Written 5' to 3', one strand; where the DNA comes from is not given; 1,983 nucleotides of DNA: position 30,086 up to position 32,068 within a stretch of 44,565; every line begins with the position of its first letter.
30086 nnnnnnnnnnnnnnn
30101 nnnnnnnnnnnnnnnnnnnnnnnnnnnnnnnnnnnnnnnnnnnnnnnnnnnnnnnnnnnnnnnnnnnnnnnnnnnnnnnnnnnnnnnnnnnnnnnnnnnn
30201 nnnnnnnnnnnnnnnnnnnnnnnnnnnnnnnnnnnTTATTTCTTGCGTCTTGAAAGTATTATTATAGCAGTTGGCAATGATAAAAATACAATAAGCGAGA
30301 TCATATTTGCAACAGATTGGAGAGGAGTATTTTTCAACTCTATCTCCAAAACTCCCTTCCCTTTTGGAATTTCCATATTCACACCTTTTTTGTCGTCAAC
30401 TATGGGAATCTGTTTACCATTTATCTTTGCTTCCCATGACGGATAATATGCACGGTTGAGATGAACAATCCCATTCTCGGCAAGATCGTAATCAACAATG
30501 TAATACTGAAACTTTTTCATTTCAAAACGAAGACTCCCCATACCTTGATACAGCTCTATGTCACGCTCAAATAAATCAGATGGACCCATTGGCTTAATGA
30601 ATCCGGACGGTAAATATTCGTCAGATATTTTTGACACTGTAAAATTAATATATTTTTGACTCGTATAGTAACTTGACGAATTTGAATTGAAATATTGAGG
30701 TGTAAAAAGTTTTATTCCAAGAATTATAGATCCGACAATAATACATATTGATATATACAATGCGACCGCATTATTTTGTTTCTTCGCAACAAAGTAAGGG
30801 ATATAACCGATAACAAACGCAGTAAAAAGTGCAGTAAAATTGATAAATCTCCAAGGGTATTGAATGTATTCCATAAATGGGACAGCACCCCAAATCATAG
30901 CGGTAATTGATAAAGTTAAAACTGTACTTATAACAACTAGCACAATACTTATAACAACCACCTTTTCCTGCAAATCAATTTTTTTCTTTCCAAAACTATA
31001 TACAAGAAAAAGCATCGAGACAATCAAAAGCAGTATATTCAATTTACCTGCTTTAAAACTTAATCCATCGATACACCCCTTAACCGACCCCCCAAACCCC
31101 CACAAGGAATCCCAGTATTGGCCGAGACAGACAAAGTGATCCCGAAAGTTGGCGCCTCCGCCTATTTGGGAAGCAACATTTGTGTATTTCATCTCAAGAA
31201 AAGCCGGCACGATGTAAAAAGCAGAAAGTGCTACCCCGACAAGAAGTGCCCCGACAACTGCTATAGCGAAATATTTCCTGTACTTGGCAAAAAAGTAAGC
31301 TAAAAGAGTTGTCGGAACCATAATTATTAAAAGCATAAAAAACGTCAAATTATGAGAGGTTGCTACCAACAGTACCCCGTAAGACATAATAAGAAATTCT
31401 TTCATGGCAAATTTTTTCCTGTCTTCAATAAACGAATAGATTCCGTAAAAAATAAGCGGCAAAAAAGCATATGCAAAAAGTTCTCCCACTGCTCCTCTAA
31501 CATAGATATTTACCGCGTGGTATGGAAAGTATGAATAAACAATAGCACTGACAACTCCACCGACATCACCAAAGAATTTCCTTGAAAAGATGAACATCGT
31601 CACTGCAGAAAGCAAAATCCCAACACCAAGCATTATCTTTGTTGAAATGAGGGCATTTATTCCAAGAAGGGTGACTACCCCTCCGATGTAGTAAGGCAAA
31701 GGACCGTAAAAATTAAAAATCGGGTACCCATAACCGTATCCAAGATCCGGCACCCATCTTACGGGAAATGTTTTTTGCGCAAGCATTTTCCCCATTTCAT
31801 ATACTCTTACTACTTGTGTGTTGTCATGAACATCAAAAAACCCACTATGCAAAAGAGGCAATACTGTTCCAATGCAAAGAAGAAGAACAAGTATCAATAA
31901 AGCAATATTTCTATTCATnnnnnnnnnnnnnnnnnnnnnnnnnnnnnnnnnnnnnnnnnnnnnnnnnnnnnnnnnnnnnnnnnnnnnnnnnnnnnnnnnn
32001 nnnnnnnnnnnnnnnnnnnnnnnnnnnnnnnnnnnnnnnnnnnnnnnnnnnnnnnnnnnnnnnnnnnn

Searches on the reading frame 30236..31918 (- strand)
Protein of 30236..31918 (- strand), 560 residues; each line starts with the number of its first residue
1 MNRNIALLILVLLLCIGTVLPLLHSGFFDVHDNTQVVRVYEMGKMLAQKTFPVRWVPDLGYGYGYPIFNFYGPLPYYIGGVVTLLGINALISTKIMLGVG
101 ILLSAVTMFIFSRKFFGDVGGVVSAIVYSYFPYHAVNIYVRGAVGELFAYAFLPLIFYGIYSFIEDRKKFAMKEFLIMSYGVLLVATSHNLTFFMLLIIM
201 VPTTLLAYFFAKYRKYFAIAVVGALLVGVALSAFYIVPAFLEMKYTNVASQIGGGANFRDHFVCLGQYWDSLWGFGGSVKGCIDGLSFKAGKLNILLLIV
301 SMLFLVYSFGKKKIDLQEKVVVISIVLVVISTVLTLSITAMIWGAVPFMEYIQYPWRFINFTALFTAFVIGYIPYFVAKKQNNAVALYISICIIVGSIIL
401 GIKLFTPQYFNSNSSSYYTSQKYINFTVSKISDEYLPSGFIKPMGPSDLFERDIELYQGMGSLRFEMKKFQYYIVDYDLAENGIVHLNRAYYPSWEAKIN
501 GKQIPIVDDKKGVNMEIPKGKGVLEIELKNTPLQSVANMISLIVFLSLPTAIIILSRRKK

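Call 7: search_protein_families(library=pfam, proteins=[window:30236-31918:-], max_evalue=0.01)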
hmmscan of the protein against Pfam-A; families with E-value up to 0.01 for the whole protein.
window:30236-31918:- (560 aa): 1 family
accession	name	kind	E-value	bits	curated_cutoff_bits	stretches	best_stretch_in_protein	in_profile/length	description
PF10131.15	PTPS_related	-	6.7e-15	55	26.4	1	68-399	1-305/621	6-pyruvoyl-tetrahydropterin synthase related domain; membrane protein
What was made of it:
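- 30236..31918 (-): F2, 560 aa: GT-C paralog lying directly upstream of the ArnC/DPM1-like GT2. PF10131 E 6.7e-15 (call 7).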

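Call 14: find_homologous_proteins(query=window:30236-31918:-, max_evalue=0.001)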
Query window:30236-31918:- (560 aa): 1773 proteins with E <= 0.001 among 8000 candidates; the best 120 are listed.
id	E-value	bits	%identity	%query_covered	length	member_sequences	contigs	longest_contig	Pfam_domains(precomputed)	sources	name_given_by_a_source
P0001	1.8e-202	692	55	100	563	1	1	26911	PF10131.16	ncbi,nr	ncbi:MAG: 6-pyruvoyl-tetrahydropterin synthase-related protein [Candidatus Levybacteria bacterium]|n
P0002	9.3e-195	667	53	97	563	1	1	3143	-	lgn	-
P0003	1.8e-194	666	54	98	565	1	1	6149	PF10131.16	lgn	-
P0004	4.4e-191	654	52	99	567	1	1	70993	PF10131.16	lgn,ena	-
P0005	1.3e-190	653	53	99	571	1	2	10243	PF10131.16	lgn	-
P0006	2.1e-190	652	53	99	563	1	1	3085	PF10131.16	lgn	-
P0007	5.1e-190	651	52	100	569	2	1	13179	PF10131.16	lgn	-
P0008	1.6e-189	649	53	97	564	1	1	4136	PF10131.16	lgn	-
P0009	5.1e-185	634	51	97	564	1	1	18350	PF10131.16,PF09586.17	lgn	-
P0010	1.2e-184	633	52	99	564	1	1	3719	PF10131.16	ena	-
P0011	1.7e-184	633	52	97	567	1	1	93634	PF10131.16,PF09586.17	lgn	-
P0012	4.6e-184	631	52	97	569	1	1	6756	PF10131.16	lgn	-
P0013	2.7e-183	629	53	98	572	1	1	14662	PF10131.16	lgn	-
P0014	3.6e-183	628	51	97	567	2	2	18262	PF10131.16,PF20176.4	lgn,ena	-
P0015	7.4e-183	627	50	99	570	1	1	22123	PF10131.16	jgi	jgi:uncharacterized membrane protein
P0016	2.1e-182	626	51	96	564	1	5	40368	PF10131.16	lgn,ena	-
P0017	8.8e-182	624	52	99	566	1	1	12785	PF10131.16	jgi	jgi:uncharacterized membrane protein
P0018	1.0e-181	624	52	96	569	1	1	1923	PF10131.16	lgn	-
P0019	1.5e-181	623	50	100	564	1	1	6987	PF10131.16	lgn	-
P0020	1.6e-181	623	50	99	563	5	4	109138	PF10131.16,PF20176.4,PF23021.4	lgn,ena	-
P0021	2.1e-180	619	50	96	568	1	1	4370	PF10131.16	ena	-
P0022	1.3e-178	613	51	97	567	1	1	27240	PF10131.16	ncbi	-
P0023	1.6e-178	613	51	99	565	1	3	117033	PF10131.16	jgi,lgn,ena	-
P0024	8.0e-178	611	49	98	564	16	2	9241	PF10131.16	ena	-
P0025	8.3e-178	611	50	96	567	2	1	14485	PF10131.16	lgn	-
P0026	5.9e-177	608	49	99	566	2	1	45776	PF10131.16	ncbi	-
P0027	4.6e-176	605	51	97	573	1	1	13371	PF10131.16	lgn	-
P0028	5.1e-176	605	50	99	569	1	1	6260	PF10131.16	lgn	-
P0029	9.2e-176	604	51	95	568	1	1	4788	PF10131.16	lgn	-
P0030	1.2e-175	603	51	96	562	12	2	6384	PF10131.16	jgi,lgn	jgi:hypothetical protein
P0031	1.3e-175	603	49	100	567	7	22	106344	PF10131.16,PF20176.4,PF09586.17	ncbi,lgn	-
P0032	1.6e-175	603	50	97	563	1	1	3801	PF10131.16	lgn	-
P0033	2.1e-175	603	50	97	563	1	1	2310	PF10131.16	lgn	-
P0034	1.2e-174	600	48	100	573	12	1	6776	PF10131.16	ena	-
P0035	1.8e-174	600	50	95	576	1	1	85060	PF10131.16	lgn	-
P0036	1.1e-172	594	48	97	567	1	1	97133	PF10131.16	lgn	-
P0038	6.8e-171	588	47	99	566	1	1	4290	PF10131.16,PF09586.17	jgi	-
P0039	9.4e-171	587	47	99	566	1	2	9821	PF10131.16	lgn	-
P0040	7.4e-169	581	49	98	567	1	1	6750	PF10131.16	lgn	-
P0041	1.2e-168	580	48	99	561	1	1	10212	PF10131.16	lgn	-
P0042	1.6e-167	577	49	97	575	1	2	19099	PF10131.16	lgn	-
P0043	8.2e-167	574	47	99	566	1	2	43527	PF10131.16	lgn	-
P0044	2.5e-165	569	46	96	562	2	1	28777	PF10131.16,PF09586.17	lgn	-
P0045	2.8e-164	566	47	97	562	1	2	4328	PF10131.16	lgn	-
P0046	8.0e-163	561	46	99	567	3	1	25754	PF10131.16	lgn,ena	-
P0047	1.0e-161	558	47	97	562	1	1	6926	PF10131.16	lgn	-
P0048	3.9e-161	556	47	100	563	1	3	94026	PF10131.16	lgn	-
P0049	5.5e-161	555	46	95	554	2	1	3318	PF10131.16,PF09586.17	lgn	-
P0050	6.6e-161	555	45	99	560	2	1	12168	PF10131.16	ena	-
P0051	1.8e-160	553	46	97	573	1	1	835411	PF10131.16,PF09586.17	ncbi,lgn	-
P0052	3.4e-160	553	47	97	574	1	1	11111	PF10131.16,PF09586.17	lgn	-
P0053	3.3e-157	543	47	95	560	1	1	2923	PF10131.16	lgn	-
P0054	9.5e-156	538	45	100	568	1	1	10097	PF10131.16,PF09586.17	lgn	-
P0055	9.5e-156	538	47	96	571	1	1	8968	PF10131.16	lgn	-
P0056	1.6e-154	534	45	100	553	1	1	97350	PF10131.16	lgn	-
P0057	6.3e-154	532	45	100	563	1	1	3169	PF10131.16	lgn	-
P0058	5.2e-153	529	47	100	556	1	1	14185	PF10131.16,PF20176.4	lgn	-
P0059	3.1e-150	520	49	93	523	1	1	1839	PF10131.16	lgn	-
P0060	1.0e-148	515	44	96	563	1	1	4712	PF10131.16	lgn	-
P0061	2.6e-148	513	45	100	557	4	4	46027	PF10131.16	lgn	-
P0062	3.3e-148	513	44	97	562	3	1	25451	PF10131.16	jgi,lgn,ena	-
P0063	5.1e-148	512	46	93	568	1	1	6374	PF10131.16,PF09586.17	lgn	-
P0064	8.5e-148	512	45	94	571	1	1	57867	PF10131.16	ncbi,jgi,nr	ncbi:hypothetical protein C4577_05985 [Candidatus Parcubacteria bacterium]|nr:MAG: hypothetical prot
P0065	2.9e-147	510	44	98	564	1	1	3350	PF10131.16,PF09586.17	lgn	-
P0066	1.2e-146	508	44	97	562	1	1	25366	PF10131.16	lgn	-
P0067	1.7e-146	507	43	99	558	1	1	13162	PF10131.16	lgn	-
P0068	1.9e-146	507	43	99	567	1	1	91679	PF10131.16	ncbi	-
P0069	1.2e-145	504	45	96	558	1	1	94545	PF10131.16,PF20176.4,PF09586.17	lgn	-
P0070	1.6e-145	504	45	97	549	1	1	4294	PF10131.16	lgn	-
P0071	1.7e-145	504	44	99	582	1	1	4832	PF10131.16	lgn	-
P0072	1.0e-144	501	46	99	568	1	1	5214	PF10131.16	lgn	-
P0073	3.1e-144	500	43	100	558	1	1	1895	PF10131.16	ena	-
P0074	3.2e-144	500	44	98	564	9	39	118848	PF10131.16,PF09586.17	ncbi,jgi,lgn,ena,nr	ncbi:MAG: hypothetical protein A3G66_01370 [Candidatus Levybacteria bacterium RIFCSPLOWO2_12_FULL_39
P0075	1.3e-143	498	43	100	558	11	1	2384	PF10131.16,PF20176.4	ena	-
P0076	2.8e-143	497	43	98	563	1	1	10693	PF10131.16,PF09586.17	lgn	-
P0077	3.1e-143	497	45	97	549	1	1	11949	PF10131.16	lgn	-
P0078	3.6e-143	496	44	92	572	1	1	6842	PF10131.16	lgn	-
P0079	4.0e-143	496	43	99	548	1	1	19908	PF10131.16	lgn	-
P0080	5.5e-143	496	42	99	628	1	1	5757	PF10131.16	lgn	-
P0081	6.4e-143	496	43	98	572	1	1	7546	PF10131.16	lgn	-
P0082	9.2e-143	495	43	98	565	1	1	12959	PF10131.16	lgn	-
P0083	1.2e-142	495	43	99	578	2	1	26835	PF10131.16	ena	-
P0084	2.5e-142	494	45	94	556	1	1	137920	PF10131.16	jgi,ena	-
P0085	3.2e-142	493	43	99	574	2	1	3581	PF10131.16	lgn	-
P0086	4.3e-142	493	43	93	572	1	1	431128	PF10131.16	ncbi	ncbi:MAG: 6-pyruvoyl-tetrahydropterin synthase-related protein [Candidatus Levyibacteriota bacterium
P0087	5.5e-142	492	43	99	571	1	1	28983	PF10131.16,PF09586.17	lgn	-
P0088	6.4e-142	492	41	100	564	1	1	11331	PF10131.16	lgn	-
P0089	6.8e-142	492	43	97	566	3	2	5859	PF10131.16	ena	-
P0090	9.5e-142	492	44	97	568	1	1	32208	PF10131.16,PF09586.17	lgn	-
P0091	1.1e-141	491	43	95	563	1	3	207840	PF10131.16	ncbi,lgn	-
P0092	1.1e-141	491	43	94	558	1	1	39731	PF10131.16,PF20176.4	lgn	-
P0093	1.4e-141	491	44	98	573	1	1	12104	PF10131.16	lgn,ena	-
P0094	2.0e-141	491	43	97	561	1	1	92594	PF10131.16,PF09586.17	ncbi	-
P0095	4.4e-141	489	45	96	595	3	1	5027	PF10131.16,PF20176.4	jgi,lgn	jgi:hypothetical protein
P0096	1.0e-140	488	52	77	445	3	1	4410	PF10131.16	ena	-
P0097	1.4e-140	488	44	97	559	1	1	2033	PF10131.16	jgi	-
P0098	2.2e-140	487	42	96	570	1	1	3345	PF10131.16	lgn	-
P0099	4.2e-140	486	43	97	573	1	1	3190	PF10131.16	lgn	-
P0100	4.4e-140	486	43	95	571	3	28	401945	PF10131.16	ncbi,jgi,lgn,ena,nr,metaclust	ncbi:MAG: hypothetical protein A3C30_00805 [Candidatus Levybacteria bacterium RIFCSPHIGHO2_02_FULL_4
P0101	5.0e-140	486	44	96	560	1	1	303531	PF10131.16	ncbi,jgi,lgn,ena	-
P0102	7.2e-140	485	45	98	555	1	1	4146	PF10131.16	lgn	-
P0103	1.6e-139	484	43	98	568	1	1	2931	PF10131.16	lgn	-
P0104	2.0e-139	484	44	97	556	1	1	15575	PF10131.16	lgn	-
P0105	3.4e-139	483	44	95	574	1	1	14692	PF10131.16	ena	-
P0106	8.7e-139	482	44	97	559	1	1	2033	PF10131.16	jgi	-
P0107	1.1e-138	482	42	99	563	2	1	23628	PF10131.16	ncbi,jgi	-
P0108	2.6e-138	480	42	100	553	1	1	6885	PF10131.16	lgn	-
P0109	2.6e-138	480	41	99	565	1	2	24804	PF10131.16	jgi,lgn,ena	-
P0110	8.7e-138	479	44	96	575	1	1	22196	PF10131.16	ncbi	-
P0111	1.1e-137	478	42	100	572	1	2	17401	PF10131.16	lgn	-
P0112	1.6e-137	478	44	98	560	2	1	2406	PF10131.16,PF20176.4,PF13231.13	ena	-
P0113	2.0e-137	477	42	99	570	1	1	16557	PF10131.16,PF09586.17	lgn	-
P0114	2.1e-137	477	43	95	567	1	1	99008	PF10131.16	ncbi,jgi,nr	ncbi:hypothetical protein C4559_03220 [Candidatus Microgenomates bacterium]|nr:MAG: hypothetical pro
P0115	2.3e-137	477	42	97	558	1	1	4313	PF10131.16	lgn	-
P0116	2.4e-137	477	42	100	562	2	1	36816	PF10131.16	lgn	-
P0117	2.6e-137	477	43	97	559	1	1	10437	PF10131.16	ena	-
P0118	2.7e-137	477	42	96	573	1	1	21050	PF10131.16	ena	-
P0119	4.0e-137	476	42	98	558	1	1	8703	PF10131.16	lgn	-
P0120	4.1e-137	476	42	96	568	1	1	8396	PF10131.16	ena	-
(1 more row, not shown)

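Call 20: search_protein_families(library=ncbifam, proteins=[window:30236-31918:-], max_evalue=0.01)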
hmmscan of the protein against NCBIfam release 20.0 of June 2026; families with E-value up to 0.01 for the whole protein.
window:30236-31918:- (560 aa): 0 families

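Call 26: predict_structure(alignment_id=A2)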
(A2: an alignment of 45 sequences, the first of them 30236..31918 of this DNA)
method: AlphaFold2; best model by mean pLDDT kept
length: 560 residues; sequences in the alignment: 45
mean_pLDDT: 90.9   pTM: 0.91
mean pLDDT of the five models: 90.9, 90.7, 90.4, 89.7, 88.2
residues with pLDDT >= 90: 405; 70-90: 133; 50-70: 18; < 50: 4
segments of 3 or more residues with pLDDT < 50: none
pLDDT, mean of each block of 10 residues (from residue 1): 88 96 90 90 93 91 90 92 96 96 97 97 98 90 90 97 84 93 95 94 96 93 96 93 83 65 85 57 70 95 93 88 98 93 84 89 98 96 95 97 89 94 93 89 92 91 90 94 95 94 94 95 95 93 91 83
secondary structure, 60 per line:
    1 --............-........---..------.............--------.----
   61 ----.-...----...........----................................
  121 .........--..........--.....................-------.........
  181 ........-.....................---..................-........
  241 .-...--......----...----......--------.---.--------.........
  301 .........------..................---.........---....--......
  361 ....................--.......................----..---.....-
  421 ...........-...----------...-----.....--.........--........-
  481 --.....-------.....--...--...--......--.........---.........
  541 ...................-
elements in order: H3-14 H16-23 H35-47 H74-84 H89-129 H132-141 H144-164 H172-188 H190-210 H214-231 H233-241 H248-253 H265-270 H292-309 H316-333 H337-345 H349-352 H355-380 H383-405 H415-419 H421-431 E454-458 E461-469 E472-479 E483-487 E495-499 E502-504 E507-509 E512-517 E520-528 H532-559
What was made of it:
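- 30236..31918 (-): AF2 pLDDT 90.9, pTM 0.91 (call 26).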

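Call 30: fold_search(model_id=the predicted structure, library=pdb)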
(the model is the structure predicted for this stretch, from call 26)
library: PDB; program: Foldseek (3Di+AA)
matches with E <= 10: 799; with E <= 0.001: 13
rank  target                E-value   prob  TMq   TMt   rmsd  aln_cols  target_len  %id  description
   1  3waj                  4.7e-06  1.00  0.43  0.32  11.3       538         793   15  Crystal structure of the Archaeoglobus fulgidus oligosaccharyltransferase (O29867_ARCFU) complex with Zn and sulfate (released 2013-10-30)
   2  5gmy_A                5.9e-06  1.00  0.43  0.30  11.8       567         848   13  Crystal structure of the Archaeoglobus fulgidus oligosaccharyltransferase (O29867_ARCFU) tethered with an acceptor pep (released 2017-02-01)
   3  8pn9_A                8.7e-06  1.00  0.44  0.38  11.1       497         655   11  Structure of human oligosaccharyltransferase OST-A complex bound to NGI-1 (released 2024-05-08)
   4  8if8_C                2.1e-05  1.00  0.40  0.38  12.0       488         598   11  Arabinosyltransferase AftA (released 2023-05-31)
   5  6w98_A                1.2e-04  1.00  0.42  0.21   7.3       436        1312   12  Single-Particle Cryo-EM Structure of Arabinofuranosyltransferase AftD from Mycobacteria (released 2020-05-13)
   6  8b6l_I                1.4e-04  1.00  0.42  0.36  12.6       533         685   12  Subtomogram average of the human Sec61-TRAP-OSTA-translocon (released 2022-12-07)
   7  9n9j_I                1.6e-04  1.00  0.40  0.33  13.2       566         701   10  Structure of a GRP94 folding intermediate engaged with a CCDC134- and FKBP11-bound secretory translocon (released 2025-11-19)
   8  7oci_F                1.8e-04  1.00  0.43  0.38  13.5       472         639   12  Cryo-EM structure of yeast Ost6p containing oligosaccharyltransferase complex (released 2022-02-16)
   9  8age_A                1.9e-04  1.00  0.45  0.40  11.3       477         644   12  Structure of yeast oligosaccharylransferase complex with acceptor peptide bound (released 2022-12-07)
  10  6s7t_A                2.4e-04  1.00  0.41  0.33  12.5       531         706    9  Cryo-EM structure of human oligosaccharyltransferase complex OST-B (released 2019-12-18)
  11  5f15                  4.1e-04  1.00  0.30  0.31  22.6       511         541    9  Crystal Structure of ArnT from Cupriavidus metallidurans bound to Undecaprenyl phosphate (released 2016-02-17)
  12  6s7o_A                4.6e-04  1.00  0.44  0.38  12.8       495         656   11  Cryo-EM structure of human oligosaccharyltransferase complex OST-A (released 2019-12-18)
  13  8agc_A                5.8e-04  1.00  0.42  0.35  14.1       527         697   11  Structure of yeast oligosaccharylransferase complex with lipid-linked oligosaccharide and non-acceptor peptide bound (released 2022-12-07)
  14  6ftg_5                1.1e-03  1.00  0.45  0.39  13.7       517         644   11  Subtomogram average of OST-containing ribosome-translocon complexes from canine rough microsomal membranes (released 2018-03-21)
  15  6ezn_F                1.2e-03  1.00  0.44  0.39  14.1       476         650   12  Cryo-EM structure of the yeast oligosaccharyltransferase (OST) complex (released 2018-01-17)
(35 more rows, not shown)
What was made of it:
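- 30236..31918 (-): Top 24 Foldseek matches are all GT-C (call 30).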

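Call 36: find_related_loci(query=A2, collection=genome_contigs, flank=6000)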
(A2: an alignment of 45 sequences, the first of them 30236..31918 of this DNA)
Query A2 (560 aa) in genome_contigs; peptide patterns used: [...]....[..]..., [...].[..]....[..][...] (x = any residue, [..] = any of these).
598 stretches matched a pattern (row limit reached: there are more); 547 encode a relative of the query (tblastn E <= 1e-3); the best 80 are kept; 80 distinct loci.
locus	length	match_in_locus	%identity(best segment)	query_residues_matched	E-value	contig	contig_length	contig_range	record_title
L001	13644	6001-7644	51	16-560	1e-179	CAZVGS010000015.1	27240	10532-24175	MAG TPA_asm: uncultured Gammaproteobacteria bacterium isolate binchicken_co16_182 genome assembly, contig: NODE_2964_len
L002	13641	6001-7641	49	11-554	1e-178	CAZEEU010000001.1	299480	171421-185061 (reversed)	MAG TPA_asm: uncultured Gammaproteobacteria bacterium isolate SRP286056_co1_676 genome assembly, contig: NODE_11_length_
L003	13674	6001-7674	49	7-560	6e-177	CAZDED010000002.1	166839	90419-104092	MAG TPA_asm: uncultured Gammaproteobacteria bacterium isolate SRP278252_co2_138 genome assembly, contig: NODE_100_length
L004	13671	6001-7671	49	8-560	6e-173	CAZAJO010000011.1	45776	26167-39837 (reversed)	MAG TPA_asm: uncultured Gammaproteobacteria bacterium isolate SRP342105_co1_429 genome assembly, contig: NODE_983_length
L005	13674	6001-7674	46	1-554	2e-163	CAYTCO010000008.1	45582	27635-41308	MAG TPA_asm: uncultured Gammaproteobacteria bacterium isolate SRP286056_co1_355 genome assembly, contig: NODE_798_length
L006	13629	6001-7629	46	7-545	4e-159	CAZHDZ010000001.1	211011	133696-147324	MAG TPA_asm: uncultured Gammaproteobacteria bacterium isolate SRP286056_co1_222 genome assembly, contig: NODE_27_length_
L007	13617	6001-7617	43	18-559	2e-144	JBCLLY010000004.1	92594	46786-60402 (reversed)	Candidatus Levyibacteriota bacterium isolate SLM_LV1_02b-C10 Node_4_length_92594_cov_80.480607, whole genome shotgun seq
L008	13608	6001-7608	43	8-538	2e-144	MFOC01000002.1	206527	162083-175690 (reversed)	MAG: Candidatus Levybacteria bacterium RIFCSPHIGHO2_02_FULL_40_18 rifcsphigho2_02_scaffold_124, whole genome shotgun seq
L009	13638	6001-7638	44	1-543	3e-143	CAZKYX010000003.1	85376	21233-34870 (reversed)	MAG TPA_asm: uncultured Gammaproteobacteria bacterium isolate SRP286056_co1_17 genome assembly, contig: NODE_219_length_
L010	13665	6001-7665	44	3-553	2e-142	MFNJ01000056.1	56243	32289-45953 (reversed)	MAG: Candidatus Levybacteria bacterium RIFCSPHIGHO2_01_FULL_36_15 rifcsphigho2_01_scaffold_899, whole genome shotgun seq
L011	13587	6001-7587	43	10-543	5e-141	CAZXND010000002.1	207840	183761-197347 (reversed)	MAG TPA_asm: uncultured Gammaproteobacteria bacterium isolate SRP192515_co1_195 genome assembly, contig: NODE_29_length_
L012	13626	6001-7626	44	8-553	1e-140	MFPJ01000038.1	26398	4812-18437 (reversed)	MAG: Candidatus Levybacteria bacterium RIFCSPLOWO2_12_FULL_39_17 rifcsplowo2_12_scaffold_5438, whole genome shotgun sequ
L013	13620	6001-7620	42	11-560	9e-138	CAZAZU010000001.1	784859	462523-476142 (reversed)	MAG TPA_asm: uncultured Gammaproteobacteria bacterium isolate SRP178908_co1_328 genome assembly, contig: NODE_1_length_7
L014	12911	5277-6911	42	3-557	2e-136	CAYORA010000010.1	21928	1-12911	MAG TPA_asm: uncultured Gammaproteobacteria bacterium isolate SRP170004_co1_164 genome assembly, contig: NODE_3605_lengt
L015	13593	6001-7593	43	21-542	1e-136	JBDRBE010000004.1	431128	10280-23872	MAG: Candidatus Levyibacteriota bacterium isolate MEGAHIT-group-1.104 k141_1245768, whole genome shotgun sequence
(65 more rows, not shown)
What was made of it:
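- Tried and rejected: It worked with A2, but the loci kept were, by record title, nearly all Patescibacteria or MAGs deposited as 'uncultured Gammaproteobacteria' (call 36).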
